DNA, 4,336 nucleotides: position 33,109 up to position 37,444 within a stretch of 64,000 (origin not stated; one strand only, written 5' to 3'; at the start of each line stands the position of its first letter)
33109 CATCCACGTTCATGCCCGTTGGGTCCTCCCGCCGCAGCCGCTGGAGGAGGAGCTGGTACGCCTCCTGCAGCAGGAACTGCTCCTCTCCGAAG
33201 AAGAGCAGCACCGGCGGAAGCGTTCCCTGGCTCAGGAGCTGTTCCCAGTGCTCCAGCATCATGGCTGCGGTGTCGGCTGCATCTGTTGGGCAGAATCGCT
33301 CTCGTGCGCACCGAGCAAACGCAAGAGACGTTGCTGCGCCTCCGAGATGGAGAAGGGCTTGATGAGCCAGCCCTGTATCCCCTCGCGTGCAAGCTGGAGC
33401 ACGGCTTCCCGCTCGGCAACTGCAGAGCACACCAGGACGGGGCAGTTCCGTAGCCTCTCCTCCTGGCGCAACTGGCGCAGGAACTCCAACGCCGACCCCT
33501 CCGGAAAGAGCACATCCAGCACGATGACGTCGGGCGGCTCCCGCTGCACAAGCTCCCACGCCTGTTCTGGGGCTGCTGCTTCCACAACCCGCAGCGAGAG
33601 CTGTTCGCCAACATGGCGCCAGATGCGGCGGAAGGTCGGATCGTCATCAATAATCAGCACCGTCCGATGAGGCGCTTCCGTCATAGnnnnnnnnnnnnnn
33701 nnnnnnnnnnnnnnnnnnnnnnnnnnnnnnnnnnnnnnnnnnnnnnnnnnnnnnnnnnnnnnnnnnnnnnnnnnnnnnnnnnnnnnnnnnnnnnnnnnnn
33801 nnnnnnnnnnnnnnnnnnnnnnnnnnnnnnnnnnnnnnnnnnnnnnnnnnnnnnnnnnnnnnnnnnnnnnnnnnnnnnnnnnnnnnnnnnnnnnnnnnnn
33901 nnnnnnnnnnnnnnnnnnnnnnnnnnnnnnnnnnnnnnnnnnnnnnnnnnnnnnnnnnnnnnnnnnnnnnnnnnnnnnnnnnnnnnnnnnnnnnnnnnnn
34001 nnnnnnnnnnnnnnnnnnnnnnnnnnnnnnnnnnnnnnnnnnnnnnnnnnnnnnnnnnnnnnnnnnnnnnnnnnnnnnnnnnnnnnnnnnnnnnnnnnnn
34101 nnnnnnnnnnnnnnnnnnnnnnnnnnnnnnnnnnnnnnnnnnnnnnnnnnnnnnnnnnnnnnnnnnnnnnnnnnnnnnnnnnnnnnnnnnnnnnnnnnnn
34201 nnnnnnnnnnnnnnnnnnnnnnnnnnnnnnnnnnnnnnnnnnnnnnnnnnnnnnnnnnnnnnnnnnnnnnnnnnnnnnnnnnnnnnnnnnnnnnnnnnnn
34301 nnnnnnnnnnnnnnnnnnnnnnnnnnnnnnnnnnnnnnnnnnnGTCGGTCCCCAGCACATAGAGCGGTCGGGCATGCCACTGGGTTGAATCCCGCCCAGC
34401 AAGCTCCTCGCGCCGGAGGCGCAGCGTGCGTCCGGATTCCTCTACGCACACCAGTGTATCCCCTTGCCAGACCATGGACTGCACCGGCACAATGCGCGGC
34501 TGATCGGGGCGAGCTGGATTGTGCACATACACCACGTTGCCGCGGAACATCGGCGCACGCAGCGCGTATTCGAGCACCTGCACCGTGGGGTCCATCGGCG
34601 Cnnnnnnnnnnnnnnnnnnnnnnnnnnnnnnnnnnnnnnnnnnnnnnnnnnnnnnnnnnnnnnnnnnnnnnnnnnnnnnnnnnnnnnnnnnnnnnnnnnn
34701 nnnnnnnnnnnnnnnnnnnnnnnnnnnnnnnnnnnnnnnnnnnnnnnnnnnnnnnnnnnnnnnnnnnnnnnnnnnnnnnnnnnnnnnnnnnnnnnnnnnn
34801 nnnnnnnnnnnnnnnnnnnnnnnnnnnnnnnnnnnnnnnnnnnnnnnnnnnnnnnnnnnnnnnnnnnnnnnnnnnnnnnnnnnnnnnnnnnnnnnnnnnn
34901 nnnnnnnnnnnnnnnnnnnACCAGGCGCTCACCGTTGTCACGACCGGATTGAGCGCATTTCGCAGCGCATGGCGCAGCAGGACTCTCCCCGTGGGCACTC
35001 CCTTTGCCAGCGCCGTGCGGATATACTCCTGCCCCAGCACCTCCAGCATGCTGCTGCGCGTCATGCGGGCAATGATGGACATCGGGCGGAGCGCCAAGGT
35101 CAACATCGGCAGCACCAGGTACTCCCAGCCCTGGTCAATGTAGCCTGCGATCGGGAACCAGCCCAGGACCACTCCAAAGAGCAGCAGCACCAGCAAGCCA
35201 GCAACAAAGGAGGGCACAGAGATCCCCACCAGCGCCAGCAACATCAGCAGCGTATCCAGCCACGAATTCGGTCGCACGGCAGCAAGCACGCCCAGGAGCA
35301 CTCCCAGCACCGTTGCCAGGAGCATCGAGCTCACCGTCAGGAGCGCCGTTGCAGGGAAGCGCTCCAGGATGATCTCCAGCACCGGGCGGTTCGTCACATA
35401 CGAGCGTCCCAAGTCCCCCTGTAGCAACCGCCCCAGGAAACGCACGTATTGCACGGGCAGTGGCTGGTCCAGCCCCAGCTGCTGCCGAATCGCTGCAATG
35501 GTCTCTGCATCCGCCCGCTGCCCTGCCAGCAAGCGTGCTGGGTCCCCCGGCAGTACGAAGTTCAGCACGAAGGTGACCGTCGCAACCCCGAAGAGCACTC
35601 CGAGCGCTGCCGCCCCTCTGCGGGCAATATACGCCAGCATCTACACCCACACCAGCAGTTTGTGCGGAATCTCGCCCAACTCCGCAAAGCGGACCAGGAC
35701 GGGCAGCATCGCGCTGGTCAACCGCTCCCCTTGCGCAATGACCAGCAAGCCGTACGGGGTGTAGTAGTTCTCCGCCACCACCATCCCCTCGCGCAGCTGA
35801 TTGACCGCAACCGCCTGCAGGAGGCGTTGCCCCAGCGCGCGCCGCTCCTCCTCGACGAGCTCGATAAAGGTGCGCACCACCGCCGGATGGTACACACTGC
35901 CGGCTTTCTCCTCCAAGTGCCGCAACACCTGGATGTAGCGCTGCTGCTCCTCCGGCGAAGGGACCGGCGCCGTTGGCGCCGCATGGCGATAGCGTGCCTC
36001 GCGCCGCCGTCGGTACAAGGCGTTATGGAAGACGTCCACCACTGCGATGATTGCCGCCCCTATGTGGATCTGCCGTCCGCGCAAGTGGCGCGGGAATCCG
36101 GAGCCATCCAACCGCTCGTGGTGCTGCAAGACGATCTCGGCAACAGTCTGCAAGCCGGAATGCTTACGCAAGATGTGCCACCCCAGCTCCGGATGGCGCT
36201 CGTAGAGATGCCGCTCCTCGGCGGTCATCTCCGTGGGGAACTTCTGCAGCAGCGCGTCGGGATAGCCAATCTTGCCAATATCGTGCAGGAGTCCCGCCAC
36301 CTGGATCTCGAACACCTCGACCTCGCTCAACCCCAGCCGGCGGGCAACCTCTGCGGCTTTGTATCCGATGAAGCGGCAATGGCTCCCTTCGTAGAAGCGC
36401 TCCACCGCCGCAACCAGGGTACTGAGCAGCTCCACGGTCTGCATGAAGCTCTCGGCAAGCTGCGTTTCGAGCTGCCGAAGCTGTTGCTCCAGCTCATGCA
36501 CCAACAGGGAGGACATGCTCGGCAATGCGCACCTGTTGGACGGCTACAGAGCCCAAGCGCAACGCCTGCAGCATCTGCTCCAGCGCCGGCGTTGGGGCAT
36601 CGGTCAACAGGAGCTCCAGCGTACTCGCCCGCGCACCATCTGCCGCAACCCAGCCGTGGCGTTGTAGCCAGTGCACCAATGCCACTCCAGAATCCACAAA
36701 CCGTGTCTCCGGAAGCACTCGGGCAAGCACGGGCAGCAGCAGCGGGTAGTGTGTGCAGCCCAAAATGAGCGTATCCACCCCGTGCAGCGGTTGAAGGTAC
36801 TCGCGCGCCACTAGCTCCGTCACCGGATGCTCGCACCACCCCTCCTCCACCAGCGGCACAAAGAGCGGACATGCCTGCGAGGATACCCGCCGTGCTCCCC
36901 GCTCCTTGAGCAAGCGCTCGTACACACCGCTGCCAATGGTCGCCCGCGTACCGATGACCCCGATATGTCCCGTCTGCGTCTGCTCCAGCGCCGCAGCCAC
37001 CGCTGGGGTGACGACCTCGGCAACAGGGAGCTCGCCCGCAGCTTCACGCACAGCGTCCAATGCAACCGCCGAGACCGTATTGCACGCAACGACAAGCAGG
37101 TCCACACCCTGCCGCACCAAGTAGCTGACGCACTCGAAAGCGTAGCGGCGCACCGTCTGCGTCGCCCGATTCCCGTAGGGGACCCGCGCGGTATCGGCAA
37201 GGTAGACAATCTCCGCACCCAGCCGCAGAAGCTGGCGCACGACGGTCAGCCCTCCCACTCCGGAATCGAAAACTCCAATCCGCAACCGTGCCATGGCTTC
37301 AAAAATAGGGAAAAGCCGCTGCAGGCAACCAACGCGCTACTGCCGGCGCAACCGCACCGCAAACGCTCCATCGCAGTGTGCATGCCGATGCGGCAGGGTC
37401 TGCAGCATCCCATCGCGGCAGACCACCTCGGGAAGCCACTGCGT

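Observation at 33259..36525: Orphan OppB/OppC permease pair flanked by an HD-GYP phosphodiesterase and a REC-only response regulator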

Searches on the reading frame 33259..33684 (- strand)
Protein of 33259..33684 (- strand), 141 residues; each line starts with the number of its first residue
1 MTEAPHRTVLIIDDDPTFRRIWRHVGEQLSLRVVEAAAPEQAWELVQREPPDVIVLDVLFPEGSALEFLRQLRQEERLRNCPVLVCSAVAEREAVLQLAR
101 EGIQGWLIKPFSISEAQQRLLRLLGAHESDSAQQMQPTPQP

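Call 3: search_protein_families(library=pfam, proteins=[window:33259-33684:-], max_evalue=0.01)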
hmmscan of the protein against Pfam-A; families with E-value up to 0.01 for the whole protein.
window:33259-33684:- (141 aa): 1 family
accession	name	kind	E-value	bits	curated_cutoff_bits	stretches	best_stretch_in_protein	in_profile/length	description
PF00072.30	Response_reg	-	9.3e-22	77.7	30.2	1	9-119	1-109/111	Response regulator receiver domain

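Call 26: search_protein_families(library=ncbifam, proteins=[window:33259-33684:-], max_evalue=0.00001)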
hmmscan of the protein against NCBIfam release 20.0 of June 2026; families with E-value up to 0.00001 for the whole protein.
window:33259-33684:- (141 aa): 61 families (the best 25 are shown)
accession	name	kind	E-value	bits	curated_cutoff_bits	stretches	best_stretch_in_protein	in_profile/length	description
TIGR02154.1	PhoB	equivalog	4e-19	68.8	296.2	1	7-127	3-123/226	phosphate regulon transcriptional regulator PhoB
NF007820.0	PRK10529.1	equivalog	4.9e-16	58.8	325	1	8-130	3-122/225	two-component system response regulator KdpE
NF045944.1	ResRegRpaBCyano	equivalog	2.6e-15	56.4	330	1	10-133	1-121/229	response regulator transcription factor RpaB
NF045717.1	DVU0259_DivK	exception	6.7e-15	55.3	160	1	7-114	3-106/117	DVU0259 family response regulator domain-containing protein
TIGR01818.1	ntrC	equivalog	6.9e-15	54.8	558.6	1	9-134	1-124/463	nitrogen regulation protein NR(I)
NF007546.0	PRK10161.1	equivalog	7.8e-14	51.8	471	1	7-120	3-116/229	phosphate response regulator transcription factor PhoB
NF008469.0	PRK11361.1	equivalog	9.3e-14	51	714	1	5-120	3-116/461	acetoacetate metabolism transcriptional regulator AtoC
NF007969.0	PRK10693.1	equivalog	1.6e-13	50.4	329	1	7-112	8-111/337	two-component system response regulator RssB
NF045505.1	RR_RssB_Pseudo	equivalog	2.3e-13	50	700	1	4-111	3-108/394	two-component system response regulator RssB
NF007901.0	PRK10610.1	equivalog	2.6e-13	50.2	189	1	9-121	8-121/129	chemotaxis response regulator CheY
NF041866.1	EpsW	equivalog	3e-13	49.5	200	1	5-126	4-127/131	exopolysaccharide biosynthesis response regulator EpsW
NF007935.0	PRK10651.1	equivalog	8.2e-13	48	250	1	3-111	3-111/216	two-component system response regulator NarL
NF041733.1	resp_reg_CseB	equivalog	1.8e-12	47.2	350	1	8-132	2-123/228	two-component system response regulator CseB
NF001965.0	PRK00742.1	subfamily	2.4e-12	46.7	293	1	9-111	6-109/357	chemotaxis-specific protein-glutamate methyltransferase CheB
NF053854.1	RespRegPhoBBctds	equivalog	4.7e-12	45.7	270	1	9-133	1-124/225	two-component system response regulator PhoB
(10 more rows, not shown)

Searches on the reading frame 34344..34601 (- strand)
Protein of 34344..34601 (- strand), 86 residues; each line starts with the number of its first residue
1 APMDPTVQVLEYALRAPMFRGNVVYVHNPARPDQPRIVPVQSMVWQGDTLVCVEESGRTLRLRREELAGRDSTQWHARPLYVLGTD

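Call 75: predict_structure(alignment_id=A2)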
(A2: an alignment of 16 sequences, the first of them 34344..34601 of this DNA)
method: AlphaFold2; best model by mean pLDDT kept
length: 86 residues; sequences in the alignment: 16
mean_pLDDT: 80.6   pTM: 0.65
mean pLDDT of the five models: 80.6, 79.3, 78.2, 78.2, 77.5
residues with pLDDT >= 90: 49; 70-90: 12; 50-70: 12; < 50: 13
segments of 3 or more residues with pLDDT < 50: 1-4, 6-13
pLDDT, mean of each block of 10 residues (from residue 1): 45 56 93 92 95 94 94 88 60
secondary structure, 60 per line:
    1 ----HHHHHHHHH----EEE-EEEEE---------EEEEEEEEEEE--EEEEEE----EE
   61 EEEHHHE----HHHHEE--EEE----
elements in order: H5-13 E18-20 E22-26 E36-46 E49-54 E59-63 H72-75 E80-82

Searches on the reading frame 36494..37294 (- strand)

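Call 3: search_protein_families(library=pfam, proteins=[window:36494-37294:-], max_evalue=0.01)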
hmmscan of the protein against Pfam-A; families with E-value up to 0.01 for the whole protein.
window:36494-37294:- (266 aa): 1 family
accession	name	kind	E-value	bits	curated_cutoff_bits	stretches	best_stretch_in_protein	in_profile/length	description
PF01177.27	Asp_Glu_race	-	9.6e-22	78.2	31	1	28-207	29-208/211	Asp/Glu/Hydantoin racemase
